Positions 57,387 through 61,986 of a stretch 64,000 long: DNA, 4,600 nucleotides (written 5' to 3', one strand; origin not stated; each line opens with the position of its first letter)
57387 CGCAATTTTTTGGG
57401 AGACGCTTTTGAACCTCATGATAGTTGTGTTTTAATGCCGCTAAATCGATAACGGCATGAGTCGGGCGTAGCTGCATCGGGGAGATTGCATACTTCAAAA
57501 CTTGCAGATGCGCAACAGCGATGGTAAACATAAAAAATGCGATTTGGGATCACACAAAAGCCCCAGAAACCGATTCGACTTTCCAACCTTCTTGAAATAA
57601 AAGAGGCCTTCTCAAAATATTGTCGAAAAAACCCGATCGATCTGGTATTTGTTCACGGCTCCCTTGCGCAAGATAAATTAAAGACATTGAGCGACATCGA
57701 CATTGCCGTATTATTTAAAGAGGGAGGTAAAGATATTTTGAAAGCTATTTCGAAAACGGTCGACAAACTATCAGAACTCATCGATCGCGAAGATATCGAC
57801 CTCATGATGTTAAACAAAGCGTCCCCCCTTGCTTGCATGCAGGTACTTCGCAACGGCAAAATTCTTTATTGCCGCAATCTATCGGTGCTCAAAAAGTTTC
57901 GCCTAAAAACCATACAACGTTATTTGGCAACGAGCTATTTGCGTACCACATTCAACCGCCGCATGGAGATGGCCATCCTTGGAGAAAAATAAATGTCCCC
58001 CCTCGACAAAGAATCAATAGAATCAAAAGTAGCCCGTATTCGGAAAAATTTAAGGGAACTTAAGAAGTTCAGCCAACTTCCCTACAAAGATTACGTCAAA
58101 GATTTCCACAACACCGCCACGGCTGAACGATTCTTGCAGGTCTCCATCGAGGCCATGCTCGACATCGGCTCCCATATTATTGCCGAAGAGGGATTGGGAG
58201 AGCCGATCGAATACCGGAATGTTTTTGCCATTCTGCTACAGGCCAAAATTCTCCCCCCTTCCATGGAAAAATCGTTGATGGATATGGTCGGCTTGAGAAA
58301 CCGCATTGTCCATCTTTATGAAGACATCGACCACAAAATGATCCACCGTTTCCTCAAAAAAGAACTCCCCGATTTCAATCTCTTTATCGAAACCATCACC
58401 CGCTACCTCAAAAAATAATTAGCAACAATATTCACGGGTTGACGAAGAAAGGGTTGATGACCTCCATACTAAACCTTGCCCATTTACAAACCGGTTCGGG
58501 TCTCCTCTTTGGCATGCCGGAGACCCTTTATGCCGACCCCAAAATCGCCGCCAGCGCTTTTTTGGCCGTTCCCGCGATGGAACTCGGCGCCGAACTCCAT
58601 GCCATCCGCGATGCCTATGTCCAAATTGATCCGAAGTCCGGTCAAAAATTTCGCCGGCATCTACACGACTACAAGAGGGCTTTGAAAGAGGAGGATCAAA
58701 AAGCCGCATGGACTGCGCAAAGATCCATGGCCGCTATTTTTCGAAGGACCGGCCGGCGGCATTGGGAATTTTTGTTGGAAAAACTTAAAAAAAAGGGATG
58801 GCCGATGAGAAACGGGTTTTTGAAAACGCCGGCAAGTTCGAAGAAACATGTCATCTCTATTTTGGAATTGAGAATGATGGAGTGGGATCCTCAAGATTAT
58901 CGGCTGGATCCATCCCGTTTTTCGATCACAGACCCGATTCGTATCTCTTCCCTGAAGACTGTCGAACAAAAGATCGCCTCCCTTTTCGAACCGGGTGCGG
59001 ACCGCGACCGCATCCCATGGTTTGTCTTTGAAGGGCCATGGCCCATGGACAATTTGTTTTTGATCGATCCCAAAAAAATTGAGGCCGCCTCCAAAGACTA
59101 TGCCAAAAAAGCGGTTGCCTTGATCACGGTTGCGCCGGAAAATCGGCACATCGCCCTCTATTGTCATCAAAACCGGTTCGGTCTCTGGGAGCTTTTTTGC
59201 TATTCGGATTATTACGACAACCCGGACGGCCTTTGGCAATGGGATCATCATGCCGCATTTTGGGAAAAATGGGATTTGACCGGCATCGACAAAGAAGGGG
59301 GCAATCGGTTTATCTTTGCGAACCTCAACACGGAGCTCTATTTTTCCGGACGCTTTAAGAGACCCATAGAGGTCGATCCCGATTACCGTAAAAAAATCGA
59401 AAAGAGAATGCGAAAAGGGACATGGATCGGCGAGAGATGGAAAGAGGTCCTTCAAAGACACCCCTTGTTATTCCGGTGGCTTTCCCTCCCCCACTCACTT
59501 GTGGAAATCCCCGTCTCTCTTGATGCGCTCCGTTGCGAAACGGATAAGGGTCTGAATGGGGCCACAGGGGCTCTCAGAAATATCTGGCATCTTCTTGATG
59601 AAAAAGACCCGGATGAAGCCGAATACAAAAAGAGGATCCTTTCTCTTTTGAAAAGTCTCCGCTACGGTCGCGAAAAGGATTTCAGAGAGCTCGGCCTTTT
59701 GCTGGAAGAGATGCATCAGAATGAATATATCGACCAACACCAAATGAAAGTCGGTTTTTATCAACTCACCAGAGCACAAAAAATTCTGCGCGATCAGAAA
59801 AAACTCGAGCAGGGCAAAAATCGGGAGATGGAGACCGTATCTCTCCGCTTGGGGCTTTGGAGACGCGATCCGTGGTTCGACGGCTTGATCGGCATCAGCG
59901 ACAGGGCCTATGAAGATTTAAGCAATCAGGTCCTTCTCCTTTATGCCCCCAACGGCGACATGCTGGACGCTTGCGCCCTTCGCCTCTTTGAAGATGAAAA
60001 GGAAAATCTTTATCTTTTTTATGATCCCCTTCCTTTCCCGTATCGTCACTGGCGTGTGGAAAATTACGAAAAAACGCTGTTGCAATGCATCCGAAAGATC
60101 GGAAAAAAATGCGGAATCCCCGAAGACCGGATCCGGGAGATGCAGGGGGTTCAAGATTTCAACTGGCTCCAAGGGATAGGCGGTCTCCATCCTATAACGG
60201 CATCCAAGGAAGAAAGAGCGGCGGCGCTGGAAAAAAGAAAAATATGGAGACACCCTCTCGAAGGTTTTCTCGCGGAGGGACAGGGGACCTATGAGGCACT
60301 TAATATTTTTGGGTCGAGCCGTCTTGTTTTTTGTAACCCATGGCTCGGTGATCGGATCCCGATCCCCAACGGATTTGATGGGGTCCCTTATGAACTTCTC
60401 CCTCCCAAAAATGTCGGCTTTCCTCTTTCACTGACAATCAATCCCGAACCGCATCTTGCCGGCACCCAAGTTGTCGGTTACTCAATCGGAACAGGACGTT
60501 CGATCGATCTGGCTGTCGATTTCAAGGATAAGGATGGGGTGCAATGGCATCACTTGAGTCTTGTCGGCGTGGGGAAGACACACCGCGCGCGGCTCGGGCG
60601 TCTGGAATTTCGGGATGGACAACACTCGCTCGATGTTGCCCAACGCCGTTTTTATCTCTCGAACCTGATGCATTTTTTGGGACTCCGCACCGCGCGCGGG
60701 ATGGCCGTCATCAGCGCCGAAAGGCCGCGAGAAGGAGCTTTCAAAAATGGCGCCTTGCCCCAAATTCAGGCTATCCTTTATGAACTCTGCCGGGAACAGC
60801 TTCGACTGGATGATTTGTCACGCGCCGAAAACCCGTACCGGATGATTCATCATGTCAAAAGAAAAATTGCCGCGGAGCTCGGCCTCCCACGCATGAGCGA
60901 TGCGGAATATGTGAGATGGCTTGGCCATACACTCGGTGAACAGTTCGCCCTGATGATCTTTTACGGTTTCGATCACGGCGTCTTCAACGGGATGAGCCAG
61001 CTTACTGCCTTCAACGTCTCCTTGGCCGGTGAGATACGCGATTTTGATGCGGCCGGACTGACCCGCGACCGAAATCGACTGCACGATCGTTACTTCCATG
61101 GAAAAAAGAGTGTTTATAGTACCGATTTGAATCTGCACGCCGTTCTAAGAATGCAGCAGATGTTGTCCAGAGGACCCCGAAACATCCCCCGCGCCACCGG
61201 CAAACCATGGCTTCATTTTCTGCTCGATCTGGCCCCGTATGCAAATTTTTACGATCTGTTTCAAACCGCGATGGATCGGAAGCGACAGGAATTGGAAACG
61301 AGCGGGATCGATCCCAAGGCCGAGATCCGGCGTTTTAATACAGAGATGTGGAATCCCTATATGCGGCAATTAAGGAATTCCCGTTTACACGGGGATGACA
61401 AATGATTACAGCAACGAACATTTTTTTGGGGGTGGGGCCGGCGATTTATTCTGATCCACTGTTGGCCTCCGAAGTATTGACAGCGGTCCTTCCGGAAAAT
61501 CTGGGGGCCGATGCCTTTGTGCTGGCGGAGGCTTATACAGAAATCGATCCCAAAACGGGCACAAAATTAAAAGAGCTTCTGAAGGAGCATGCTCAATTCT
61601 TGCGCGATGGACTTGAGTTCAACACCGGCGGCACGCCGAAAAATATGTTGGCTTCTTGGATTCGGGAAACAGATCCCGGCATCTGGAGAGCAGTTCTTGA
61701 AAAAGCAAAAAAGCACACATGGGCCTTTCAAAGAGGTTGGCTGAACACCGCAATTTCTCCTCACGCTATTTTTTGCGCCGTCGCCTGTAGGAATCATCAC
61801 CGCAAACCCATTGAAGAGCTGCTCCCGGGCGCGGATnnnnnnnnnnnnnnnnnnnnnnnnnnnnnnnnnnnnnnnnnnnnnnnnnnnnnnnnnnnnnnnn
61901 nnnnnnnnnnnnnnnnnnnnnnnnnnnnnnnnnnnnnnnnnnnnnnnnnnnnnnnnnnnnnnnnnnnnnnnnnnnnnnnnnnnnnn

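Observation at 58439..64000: Tandem array of at least three large paralogous genes of unknown function downstream of a HEPN/MNT pair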

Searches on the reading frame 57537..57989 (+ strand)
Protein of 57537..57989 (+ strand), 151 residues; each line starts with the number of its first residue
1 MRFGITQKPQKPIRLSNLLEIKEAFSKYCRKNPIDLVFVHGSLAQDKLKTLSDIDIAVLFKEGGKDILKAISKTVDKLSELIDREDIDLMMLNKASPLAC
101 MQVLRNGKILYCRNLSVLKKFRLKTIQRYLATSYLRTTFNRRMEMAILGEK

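Call 5: search_protein_families(library=pfam, proteins=[window:57537-57989:+], max_evalue=1)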
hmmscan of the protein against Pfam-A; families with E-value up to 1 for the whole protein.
window:57537-57989:+ (151 aa): 6 families
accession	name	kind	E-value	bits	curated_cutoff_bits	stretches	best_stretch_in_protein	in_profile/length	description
PF18765.7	Polbeta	-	2.9e-18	66.2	26.9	1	26-114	4-91/93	Polymerase beta, Nucleotidyltransferase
PF01909.29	NTP_transf_2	-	1.1e-08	35.7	21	1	23-108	3-91/93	Nucleotidyltransferase domain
PF20879.2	SidM_N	-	0.00029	20.6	27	1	21-84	45-107/285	SidM, N-terminal domain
PF01990.22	ATP-synt_F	-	0.074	13.8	23.5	0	18-52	26-60/91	ATP synthase (F/14-kDa) subunit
PF09904.15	HTH_43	-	0.19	12.1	27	1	44-65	37-58/89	Winged helix-turn helix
PF04463.17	2-thiour_desulf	-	0.23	11.9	34.7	1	59-102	64-107/141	2-thiouracil desulfurase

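Call 7: search_protein_families(library=padloc, proteins=[window:57537-57989:+], max_evalue=1)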
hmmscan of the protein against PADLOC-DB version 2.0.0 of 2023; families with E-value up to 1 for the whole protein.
window:57537-57989:+ (151 aa): 11 families
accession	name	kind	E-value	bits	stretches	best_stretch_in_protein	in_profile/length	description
PDLC04902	PDC-S09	-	2e-07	29.3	1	22-106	9-91/97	-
PDLC04905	PDC-S09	-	2.3e-07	29.1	1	22-95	9-82/101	-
PDLC04906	PDC-S09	-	5.6e-07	27.9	1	22-105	12-93/98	-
PDLC04904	PDC-S09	-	1.2e-06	26.6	1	18-105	9-93/104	-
PDLC04903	PDC-S09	-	5.3e-06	24.7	1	20-87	13-78/108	-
PDLC04368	PDC-M05A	-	1.2e-05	23.3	1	31-82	104-156/201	-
PDLC04907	PDC-S09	-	3.8e-05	21.8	1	26-87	19-80/114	-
PDLC04372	PDC-M05A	-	0.0021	16.4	1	31-80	73-123/167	-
PDLC04901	PDC-S09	-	0.0062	15.3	1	22-112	9-96/126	-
PDLC04369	PDC-M05A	-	0.03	12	1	21-62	95-131/201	-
PDLC00809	Cyclase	-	0.14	9.8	1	32-80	40-90/295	oligonucleotide-cyclase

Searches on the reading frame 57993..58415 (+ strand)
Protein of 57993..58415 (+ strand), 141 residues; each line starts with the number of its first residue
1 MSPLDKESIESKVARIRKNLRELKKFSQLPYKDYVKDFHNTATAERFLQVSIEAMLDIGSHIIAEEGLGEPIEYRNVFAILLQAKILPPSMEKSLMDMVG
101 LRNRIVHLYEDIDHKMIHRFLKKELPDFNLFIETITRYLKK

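Call 5: search_protein_families(library=pfam, proteins=[window:57993-58415:+], max_evalue=1)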
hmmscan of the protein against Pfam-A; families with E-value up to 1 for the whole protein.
window:57993-58415:+ (141 aa): 3 families
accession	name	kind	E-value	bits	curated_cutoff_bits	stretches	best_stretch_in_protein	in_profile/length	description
PF01934.22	HepT-like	-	1.4e-30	105.9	23.5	1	16-135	1-120/120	Ribonuclease HepT-like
PF18735.6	HEPN_RiboL-PSP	-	0.0058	17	28.4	1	26-140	90-190/191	RiboL-PSP-HEPN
PF08780.16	NTase_sub_bind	-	0.049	14.1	31.8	1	16-118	6-106/126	Nucleotidyltransferase substrate binding protein like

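Call 7: search_protein_families(library=padloc, proteins=[window:57993-58415:+], max_evalue=1)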
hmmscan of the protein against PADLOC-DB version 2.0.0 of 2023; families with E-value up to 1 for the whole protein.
window:57993-58415:+ (141 aa): 0 families

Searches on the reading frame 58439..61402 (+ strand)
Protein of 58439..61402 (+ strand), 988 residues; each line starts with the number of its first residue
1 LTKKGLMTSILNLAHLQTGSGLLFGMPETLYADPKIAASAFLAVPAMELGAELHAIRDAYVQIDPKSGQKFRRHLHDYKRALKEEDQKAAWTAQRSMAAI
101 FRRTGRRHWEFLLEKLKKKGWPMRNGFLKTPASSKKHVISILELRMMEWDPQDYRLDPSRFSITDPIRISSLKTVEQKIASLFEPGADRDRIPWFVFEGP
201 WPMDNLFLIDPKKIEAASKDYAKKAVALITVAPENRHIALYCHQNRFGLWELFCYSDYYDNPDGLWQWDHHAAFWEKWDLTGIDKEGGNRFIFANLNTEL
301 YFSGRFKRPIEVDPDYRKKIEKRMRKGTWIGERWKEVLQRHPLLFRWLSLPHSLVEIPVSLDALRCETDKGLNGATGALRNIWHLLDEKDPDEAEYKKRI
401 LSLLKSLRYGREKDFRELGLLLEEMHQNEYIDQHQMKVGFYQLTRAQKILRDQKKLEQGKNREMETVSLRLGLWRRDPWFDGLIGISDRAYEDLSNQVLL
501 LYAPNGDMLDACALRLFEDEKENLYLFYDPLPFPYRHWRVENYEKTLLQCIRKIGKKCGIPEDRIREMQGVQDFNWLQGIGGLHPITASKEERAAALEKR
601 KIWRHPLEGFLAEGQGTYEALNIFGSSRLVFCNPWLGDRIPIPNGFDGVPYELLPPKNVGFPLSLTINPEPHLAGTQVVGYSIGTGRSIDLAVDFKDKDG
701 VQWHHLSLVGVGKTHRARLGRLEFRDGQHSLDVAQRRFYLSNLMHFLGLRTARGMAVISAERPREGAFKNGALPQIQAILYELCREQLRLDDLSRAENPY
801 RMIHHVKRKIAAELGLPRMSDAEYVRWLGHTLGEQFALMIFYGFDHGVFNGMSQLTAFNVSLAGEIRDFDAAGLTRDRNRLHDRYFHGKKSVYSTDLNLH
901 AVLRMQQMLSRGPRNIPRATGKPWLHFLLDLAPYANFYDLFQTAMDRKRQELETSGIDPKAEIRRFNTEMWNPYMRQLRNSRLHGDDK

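Call 5: search_protein_families(library=pfam, proteins=[window:58439-61402:+], max_evalue=1)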
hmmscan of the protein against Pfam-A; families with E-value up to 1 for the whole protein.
window:58439-61402:+ (988 aa): 2 families
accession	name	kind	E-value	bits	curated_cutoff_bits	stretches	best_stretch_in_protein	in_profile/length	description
PF02696.19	SelO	-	0.00039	19.7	22.8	1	683-761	85-156/466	Protein adenylyltransferase SelO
PF01297.22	ZnuA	-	0.3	11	29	1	53-90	112-149/263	Zinc-uptake complex component A periplasmic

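Call 6: search_protein_families(library=ncbifam, proteins=[window:58439-61402:+], max_evalue=1)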
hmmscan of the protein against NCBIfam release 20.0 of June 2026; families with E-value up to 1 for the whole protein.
window:58439-61402:+ (988 aa): 5 families
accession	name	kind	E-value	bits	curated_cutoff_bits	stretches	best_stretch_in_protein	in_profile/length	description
NF000658.1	PRK00029.1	subfamily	5.9e-06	25.6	431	1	681-851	79-249/462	YdiU family protein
NF040880.1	adnlytase_SelO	equivalog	0.0015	17.3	900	1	682-771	84-167/480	protein adenylyltransferase SelO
NF045949.1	PrtAdtaseSelOPseudom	equivalog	0.0031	16.4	850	1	682-792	88-186/487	protein adenylyltransferase SelO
NF038082.1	phiSA1p31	domain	0.078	13.5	30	1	686-733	2-49/60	phiSA1p31-related protein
NF047489.2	adhesinLsa23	equivalog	0.17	11.2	270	1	359-435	55-127/202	surface adhesion protein Lsa23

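Call 7: search_protein_families(library=padloc, proteins=[window:58439-61402:+], max_evalue=1)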
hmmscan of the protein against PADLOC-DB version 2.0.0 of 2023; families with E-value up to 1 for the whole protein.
window:58439-61402:+ (988 aa): 0 families

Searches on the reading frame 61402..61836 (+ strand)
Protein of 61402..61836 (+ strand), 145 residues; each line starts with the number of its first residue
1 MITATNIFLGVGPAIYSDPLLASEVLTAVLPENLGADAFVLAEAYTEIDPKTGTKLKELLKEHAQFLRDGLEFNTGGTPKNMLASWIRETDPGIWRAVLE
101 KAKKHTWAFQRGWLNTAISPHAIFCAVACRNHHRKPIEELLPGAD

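Call 92: predict_structure(alignment_id=A3)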
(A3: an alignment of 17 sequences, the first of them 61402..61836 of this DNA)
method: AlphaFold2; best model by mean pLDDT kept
length: 145 residues; sequences in the alignment: 17
mean_pLDDT: 89.0   pTM: 0.80
mean pLDDT of the five models: 89.0, 86.3, 85.9, 83.1, 80.8
residues with pLDDT >= 90: 101; 70-90: 27; 50-70: 17; < 50: 0
segments of 3 or more residues with pLDDT < 50: none
pLDDT, mean of each block of 10 residues (from residue 1): 82 96 94 95 97 95 91 72 94 97 96 92 87 72 57
secondary structure, 60 per line:
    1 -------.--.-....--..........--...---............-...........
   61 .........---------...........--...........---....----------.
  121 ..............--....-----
elements in order: H13-16 H19-28 H37-48 H50-69 H79-89 H92-102 H106-109 H120-134 H137-140

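Call 96: find_homologous_proteins(query=A4, max_evalue=0.001)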
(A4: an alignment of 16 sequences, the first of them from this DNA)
Query A4 (16 sequences) (130 aa, profile of the alignment): 1 proteins with E <= 0.001 among 2935 candidates.
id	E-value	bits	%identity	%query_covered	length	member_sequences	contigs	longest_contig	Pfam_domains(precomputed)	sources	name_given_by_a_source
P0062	3.7e-34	135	26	51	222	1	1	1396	-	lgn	-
